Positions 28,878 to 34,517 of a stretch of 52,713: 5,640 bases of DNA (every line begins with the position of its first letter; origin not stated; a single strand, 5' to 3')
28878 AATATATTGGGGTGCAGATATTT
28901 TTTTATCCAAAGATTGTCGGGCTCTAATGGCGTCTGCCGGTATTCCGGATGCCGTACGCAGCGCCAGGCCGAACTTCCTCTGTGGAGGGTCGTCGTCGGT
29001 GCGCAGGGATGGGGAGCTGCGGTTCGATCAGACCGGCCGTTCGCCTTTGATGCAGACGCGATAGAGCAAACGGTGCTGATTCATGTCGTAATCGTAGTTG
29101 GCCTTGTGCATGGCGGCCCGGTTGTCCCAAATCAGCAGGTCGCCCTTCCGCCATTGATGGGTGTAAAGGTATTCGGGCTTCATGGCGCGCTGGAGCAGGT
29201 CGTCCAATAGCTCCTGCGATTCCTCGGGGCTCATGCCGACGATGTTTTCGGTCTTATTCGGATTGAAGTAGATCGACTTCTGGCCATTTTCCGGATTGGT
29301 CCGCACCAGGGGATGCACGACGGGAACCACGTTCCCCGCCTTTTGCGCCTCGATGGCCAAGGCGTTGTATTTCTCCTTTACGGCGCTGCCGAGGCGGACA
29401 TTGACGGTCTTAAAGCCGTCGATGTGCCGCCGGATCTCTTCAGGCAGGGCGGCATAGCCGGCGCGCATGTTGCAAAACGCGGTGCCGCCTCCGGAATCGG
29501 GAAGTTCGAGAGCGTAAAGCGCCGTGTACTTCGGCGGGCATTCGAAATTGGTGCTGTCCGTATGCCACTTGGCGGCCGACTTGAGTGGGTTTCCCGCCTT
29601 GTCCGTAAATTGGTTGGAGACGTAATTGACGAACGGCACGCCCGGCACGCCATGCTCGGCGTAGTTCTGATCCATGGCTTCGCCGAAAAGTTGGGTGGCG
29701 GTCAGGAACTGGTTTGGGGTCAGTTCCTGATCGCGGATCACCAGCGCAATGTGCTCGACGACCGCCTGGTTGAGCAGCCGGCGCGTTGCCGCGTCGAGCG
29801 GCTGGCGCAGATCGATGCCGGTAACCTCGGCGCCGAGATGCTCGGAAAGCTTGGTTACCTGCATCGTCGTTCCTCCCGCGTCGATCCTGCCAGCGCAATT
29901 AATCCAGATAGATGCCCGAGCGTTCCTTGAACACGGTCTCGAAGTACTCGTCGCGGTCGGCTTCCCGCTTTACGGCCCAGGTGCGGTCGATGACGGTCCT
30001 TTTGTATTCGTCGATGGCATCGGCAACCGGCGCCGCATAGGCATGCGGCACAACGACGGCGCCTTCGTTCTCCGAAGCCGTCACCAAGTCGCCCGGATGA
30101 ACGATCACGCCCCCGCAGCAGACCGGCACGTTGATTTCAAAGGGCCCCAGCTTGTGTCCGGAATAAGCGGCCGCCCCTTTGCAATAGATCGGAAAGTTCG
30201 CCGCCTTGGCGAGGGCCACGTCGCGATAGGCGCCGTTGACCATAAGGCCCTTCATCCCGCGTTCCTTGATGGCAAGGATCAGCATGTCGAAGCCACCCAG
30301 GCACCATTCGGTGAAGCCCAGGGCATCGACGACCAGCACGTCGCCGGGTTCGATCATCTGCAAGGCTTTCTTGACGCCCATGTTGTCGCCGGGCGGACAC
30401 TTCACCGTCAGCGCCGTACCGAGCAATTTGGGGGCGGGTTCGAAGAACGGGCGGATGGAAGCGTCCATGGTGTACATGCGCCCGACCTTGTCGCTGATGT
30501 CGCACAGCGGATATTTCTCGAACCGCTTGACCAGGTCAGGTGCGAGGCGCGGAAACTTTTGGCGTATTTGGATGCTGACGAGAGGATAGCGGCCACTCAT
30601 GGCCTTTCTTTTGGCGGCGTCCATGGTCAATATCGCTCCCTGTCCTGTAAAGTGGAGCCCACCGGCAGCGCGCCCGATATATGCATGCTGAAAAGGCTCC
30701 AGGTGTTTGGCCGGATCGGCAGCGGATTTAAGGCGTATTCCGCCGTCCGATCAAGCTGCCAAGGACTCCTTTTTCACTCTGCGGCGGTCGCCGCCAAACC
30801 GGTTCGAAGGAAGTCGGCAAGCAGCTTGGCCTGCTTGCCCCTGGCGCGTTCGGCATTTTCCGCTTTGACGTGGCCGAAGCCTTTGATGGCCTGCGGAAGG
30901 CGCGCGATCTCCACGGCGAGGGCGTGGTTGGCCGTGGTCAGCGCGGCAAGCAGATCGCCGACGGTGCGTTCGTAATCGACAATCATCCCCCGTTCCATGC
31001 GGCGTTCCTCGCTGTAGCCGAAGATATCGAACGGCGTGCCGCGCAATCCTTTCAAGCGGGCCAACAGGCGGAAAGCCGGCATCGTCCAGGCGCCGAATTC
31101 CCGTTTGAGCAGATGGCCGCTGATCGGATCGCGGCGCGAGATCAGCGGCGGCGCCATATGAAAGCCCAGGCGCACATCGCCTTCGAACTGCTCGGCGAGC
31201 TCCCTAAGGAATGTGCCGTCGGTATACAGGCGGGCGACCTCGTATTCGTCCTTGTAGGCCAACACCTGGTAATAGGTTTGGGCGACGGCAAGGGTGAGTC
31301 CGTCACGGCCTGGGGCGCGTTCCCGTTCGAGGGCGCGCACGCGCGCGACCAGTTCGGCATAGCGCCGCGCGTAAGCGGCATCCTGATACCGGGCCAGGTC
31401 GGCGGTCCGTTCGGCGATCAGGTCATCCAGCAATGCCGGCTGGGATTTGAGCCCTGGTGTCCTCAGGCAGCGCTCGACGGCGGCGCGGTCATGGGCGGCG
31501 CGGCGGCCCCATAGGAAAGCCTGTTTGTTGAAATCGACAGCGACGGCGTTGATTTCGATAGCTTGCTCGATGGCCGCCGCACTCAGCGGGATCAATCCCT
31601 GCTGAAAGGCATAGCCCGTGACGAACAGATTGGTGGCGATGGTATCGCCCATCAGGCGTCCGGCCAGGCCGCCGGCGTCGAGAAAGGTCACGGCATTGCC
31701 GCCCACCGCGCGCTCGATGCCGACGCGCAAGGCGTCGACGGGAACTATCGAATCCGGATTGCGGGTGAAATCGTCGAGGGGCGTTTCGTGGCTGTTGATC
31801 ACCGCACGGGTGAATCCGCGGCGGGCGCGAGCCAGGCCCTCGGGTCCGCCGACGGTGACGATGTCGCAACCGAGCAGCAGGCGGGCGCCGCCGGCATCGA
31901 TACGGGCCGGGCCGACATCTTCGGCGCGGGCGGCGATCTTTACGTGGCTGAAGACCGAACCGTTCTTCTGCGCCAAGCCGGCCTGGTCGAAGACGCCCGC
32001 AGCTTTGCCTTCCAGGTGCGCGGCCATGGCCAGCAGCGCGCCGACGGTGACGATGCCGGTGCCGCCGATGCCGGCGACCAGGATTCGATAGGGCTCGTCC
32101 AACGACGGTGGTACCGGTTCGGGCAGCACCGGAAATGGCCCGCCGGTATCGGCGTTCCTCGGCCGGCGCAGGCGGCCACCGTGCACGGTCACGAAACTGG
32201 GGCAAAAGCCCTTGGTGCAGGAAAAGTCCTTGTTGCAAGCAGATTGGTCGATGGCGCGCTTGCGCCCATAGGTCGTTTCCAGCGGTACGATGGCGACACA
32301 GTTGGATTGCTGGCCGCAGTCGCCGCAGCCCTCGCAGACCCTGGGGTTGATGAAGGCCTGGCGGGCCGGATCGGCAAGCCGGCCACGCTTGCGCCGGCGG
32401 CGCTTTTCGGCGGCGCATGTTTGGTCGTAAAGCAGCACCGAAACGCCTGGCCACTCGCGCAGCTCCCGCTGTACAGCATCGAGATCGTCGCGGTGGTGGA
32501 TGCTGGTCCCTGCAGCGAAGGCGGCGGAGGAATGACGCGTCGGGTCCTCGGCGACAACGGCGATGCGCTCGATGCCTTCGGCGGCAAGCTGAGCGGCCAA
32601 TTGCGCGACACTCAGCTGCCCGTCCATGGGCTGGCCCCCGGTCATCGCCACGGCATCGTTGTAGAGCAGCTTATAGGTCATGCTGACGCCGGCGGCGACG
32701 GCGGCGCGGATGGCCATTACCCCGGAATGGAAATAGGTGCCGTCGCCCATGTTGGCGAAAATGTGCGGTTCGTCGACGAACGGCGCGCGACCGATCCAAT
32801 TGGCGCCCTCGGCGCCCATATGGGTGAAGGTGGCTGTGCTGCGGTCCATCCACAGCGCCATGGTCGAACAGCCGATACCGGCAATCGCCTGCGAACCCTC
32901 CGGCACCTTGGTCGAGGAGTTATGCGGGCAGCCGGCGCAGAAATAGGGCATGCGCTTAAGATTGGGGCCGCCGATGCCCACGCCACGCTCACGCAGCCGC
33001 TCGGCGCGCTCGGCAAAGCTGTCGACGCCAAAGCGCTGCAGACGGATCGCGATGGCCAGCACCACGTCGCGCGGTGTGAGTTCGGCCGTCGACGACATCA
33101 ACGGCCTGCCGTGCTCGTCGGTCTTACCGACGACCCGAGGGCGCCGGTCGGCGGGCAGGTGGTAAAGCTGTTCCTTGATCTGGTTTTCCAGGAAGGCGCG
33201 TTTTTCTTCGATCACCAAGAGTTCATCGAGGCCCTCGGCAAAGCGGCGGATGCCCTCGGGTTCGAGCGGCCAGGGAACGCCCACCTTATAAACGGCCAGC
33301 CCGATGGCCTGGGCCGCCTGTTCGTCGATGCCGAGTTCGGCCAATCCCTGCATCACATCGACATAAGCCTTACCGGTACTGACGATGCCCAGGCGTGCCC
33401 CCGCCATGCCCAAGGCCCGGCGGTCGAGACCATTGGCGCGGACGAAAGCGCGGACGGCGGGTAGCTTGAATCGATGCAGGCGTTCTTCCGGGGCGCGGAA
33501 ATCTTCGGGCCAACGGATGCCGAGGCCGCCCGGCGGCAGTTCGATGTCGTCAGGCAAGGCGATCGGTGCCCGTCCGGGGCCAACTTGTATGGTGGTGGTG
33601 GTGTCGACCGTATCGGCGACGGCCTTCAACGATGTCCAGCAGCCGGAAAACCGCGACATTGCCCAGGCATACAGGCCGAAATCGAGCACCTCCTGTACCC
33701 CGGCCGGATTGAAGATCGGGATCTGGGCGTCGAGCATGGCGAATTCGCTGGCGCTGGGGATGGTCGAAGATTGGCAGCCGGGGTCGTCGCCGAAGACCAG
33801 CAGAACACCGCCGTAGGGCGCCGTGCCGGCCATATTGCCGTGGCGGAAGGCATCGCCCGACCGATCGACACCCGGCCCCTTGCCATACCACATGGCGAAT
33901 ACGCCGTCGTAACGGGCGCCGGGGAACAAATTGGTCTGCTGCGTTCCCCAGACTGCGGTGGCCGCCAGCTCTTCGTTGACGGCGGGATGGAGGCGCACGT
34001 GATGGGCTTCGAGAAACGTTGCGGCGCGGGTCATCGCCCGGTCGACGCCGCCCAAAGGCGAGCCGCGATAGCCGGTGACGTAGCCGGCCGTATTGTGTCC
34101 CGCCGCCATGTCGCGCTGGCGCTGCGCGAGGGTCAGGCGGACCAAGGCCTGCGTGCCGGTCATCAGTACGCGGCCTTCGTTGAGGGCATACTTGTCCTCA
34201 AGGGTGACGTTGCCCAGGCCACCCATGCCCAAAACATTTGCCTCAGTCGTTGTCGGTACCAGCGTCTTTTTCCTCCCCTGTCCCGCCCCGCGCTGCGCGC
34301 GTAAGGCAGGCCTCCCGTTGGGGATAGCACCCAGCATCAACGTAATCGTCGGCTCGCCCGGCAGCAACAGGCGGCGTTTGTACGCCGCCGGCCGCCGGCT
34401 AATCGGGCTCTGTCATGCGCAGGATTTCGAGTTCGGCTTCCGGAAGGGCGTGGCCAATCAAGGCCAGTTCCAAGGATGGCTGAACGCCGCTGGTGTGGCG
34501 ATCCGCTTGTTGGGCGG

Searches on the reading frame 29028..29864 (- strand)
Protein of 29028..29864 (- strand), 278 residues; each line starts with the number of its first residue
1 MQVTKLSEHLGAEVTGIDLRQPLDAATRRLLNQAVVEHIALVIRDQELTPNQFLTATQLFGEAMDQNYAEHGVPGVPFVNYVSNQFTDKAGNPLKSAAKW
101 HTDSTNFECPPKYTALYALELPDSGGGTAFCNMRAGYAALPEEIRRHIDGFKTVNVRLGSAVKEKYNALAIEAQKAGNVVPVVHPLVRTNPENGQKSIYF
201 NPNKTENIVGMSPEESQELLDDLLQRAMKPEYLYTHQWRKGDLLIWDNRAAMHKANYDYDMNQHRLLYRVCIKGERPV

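Call 5: search_protein_families(library=pfam, proteins=[window:29028-29864:-])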
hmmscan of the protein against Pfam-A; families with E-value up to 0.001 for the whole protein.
window:29028-29864:- (278 aa): 1 family
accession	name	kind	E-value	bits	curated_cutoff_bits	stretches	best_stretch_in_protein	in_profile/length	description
PF02668.22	TauD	-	2.2e-61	208.5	27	1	3-270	2-266/267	Taurine catabolism dioxygenase TauD, TfdA family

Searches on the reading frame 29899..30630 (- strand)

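Call 5: search_protein_families(library=pfam, proteins=[window:29899-30630:-])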
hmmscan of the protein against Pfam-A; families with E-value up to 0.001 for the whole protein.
window:29899-30630:- (243 aa): 1 family
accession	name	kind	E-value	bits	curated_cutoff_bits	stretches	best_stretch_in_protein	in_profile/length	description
PF03737.21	RraA-like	-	1.8e-34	119.6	24.5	1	43-192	2-151/152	Aldolase/RraA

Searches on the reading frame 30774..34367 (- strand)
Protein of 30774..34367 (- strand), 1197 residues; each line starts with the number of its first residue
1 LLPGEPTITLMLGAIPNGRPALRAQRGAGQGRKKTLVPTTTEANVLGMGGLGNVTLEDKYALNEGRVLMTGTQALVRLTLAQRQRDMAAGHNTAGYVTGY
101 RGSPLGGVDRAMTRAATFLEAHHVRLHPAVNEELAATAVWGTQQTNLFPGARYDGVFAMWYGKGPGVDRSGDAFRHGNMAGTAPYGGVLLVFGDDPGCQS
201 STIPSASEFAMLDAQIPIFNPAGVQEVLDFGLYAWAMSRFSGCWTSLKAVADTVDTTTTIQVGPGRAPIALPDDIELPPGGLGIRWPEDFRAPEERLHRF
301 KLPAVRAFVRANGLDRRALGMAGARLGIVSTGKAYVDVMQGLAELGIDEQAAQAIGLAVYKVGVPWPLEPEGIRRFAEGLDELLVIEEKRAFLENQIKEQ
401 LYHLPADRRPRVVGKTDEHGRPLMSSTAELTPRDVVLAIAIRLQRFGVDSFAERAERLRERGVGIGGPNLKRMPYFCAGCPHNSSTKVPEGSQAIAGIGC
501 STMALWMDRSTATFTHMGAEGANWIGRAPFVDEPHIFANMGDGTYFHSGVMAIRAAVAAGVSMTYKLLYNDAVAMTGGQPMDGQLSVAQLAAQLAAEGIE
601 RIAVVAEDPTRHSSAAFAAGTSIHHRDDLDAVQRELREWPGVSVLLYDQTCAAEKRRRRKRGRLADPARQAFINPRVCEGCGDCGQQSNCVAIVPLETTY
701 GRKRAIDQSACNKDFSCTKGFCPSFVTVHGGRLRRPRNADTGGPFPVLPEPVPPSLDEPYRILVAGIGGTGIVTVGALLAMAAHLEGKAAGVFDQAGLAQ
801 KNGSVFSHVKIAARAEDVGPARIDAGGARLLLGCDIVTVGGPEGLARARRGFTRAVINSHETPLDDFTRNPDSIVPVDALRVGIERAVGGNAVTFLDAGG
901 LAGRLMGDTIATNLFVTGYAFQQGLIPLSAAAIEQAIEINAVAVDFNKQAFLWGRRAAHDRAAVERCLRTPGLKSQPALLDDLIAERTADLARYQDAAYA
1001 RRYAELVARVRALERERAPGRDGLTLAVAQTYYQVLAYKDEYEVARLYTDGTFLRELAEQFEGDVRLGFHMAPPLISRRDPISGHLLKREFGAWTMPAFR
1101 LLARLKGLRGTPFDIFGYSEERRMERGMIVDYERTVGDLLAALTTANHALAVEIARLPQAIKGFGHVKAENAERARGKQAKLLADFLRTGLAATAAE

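Call 5: search_protein_families(library=pfam, proteins=[window:30774-34367:-])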
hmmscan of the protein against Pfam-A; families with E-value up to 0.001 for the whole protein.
window:30774-34367:- (1197 aa): 3 families
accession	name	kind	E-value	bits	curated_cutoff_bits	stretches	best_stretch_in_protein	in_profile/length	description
PF20169.3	DUF6537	-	9.3e-72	241.6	27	1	980-1178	1-200/203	Family of unknown function (DUF6537)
PF01558.24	POR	-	1.3e-14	55.2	27.4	1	768-954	1-171/173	Pyruvate ferredoxin/flavodoxin oxidoreductase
PF02775.26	TPP_enzyme_C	-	5.1e-06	26.8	21.9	1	497-584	1-96/151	Thiamine pyrophosphate enzyme, C-terminal TPP binding domain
